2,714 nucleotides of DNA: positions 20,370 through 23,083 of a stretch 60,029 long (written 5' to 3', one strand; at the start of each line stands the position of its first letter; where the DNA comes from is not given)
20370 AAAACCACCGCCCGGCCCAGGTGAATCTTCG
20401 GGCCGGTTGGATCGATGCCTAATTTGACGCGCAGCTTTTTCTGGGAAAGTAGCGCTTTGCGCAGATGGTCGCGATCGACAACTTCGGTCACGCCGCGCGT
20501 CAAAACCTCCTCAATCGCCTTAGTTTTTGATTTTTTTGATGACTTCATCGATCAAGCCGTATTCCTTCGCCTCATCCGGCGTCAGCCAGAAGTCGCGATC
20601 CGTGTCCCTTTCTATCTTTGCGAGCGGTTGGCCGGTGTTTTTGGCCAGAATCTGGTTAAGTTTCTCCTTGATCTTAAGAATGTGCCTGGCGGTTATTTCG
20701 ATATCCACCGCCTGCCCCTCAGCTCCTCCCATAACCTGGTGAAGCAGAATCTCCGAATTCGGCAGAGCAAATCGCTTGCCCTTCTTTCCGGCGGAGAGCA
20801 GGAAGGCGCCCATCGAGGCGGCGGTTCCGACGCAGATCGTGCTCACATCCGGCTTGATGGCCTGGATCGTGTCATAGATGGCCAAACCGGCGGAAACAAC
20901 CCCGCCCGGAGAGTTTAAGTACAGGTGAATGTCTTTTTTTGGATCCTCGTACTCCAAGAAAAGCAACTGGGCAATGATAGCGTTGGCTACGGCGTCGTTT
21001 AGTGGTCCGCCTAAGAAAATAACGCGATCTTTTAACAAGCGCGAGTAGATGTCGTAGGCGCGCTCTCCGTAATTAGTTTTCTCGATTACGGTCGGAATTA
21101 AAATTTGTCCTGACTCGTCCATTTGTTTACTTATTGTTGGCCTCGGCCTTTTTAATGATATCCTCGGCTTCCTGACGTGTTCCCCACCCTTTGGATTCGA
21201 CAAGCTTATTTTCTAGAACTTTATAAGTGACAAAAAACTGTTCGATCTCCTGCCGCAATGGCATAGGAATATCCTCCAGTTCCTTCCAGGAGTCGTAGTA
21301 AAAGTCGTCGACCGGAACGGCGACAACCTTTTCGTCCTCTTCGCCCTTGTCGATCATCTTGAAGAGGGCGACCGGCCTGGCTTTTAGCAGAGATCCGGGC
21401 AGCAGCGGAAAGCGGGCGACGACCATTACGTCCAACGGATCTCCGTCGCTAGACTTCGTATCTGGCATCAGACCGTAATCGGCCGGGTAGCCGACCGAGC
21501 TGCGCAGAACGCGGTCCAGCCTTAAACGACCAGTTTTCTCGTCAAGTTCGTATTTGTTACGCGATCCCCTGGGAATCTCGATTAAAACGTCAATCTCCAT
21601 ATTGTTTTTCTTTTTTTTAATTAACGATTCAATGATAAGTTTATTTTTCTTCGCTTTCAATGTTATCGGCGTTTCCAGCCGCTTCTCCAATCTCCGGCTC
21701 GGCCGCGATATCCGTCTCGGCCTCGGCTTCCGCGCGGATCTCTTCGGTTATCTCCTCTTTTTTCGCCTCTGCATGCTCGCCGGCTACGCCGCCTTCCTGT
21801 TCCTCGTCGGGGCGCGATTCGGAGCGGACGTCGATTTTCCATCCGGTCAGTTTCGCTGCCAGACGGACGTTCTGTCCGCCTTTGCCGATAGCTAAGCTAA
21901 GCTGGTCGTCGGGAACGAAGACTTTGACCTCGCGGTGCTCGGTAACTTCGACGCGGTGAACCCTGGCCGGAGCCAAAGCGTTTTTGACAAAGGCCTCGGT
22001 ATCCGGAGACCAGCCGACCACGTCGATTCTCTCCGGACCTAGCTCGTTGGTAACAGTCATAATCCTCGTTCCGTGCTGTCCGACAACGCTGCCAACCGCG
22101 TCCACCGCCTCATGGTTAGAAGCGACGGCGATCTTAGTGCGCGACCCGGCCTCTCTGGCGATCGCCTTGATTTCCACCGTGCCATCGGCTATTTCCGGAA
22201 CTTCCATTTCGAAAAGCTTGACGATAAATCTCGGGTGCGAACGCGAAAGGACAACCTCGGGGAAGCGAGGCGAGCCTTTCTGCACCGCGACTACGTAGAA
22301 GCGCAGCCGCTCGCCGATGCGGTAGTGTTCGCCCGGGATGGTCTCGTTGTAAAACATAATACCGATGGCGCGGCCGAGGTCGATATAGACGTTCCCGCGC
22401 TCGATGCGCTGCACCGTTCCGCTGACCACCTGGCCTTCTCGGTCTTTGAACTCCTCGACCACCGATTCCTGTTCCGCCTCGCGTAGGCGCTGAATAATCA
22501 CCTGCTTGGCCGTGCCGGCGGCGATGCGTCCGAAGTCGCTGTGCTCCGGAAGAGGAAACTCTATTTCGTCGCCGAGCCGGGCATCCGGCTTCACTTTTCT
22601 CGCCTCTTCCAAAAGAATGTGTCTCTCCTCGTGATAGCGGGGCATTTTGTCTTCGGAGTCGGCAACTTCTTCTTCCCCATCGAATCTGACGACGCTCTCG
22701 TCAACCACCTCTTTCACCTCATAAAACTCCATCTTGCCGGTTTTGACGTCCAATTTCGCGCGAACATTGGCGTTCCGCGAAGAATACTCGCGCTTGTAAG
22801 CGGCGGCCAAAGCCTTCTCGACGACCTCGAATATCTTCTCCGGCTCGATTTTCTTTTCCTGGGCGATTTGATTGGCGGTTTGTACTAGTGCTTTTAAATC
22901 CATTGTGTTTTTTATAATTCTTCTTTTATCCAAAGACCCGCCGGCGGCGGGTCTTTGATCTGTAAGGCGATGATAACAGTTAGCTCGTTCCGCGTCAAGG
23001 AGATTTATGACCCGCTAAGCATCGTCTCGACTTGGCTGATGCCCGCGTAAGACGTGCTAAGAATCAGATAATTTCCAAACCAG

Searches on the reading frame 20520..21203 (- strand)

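Call 42: search_protein_families(library=pfam, proteins=[window:20520-21203:-], max_evalue=0.001)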
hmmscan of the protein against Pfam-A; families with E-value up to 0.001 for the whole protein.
window:20520-21203:- (227 aa): 1 family
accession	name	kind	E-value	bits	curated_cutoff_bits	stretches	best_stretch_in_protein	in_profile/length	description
PF00574.28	CLP_protease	-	2.2e-83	279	20.2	1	46-224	3-181/182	Clp protease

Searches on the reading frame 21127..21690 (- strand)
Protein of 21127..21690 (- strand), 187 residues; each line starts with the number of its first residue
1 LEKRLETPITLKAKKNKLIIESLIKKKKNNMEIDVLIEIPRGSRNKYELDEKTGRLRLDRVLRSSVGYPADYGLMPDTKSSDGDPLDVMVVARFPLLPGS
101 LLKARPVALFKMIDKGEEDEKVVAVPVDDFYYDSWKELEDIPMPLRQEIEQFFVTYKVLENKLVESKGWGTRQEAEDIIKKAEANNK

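Call 43: search_protein_families(library=pfam, proteins=[window:21127-21690:-], max_evalue=0.001)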
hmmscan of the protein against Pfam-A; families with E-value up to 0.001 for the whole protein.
window:21127-21690:- (187 aa): 1 family
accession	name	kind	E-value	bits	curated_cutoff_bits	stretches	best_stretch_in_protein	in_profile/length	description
PF00719.24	Pyrophosphatase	-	6.8e-54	182.3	23.5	1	35-184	1-150/153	Inorganic pyrophosphatase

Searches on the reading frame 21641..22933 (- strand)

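Call 43: search_protein_families(library=pfam, proteins=[window:21641-22933:-], max_evalue=0.001)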
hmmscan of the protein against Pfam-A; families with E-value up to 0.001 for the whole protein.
window:21641-22933:- (430 aa): 6 families
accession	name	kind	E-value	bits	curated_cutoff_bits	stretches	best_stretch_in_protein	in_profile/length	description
PF08529.16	NusA_N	-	1.2e-33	116.3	23.8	1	16-156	2-119/119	NusA N-terminal domain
PF13184.12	KH_5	-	1.2e-25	89.9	27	1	262-330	1-69/69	NusA-like KH domain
PF00575.29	S1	-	2.1e-06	28.5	22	1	163-219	1-64/74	S1 RNA binding domain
PF00013.35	KH_1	-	1.7e-05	24.9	21.5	0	336-375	2-42/66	KH domain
PF07650.23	KH_2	-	0.0002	21.6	22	0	315-363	5-54/78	KH domain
PF23095.1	KH_NusA_C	-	0.00038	20.9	34.2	1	343-369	8-34/59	Transcription termination/antitermination protein NusA, KH domain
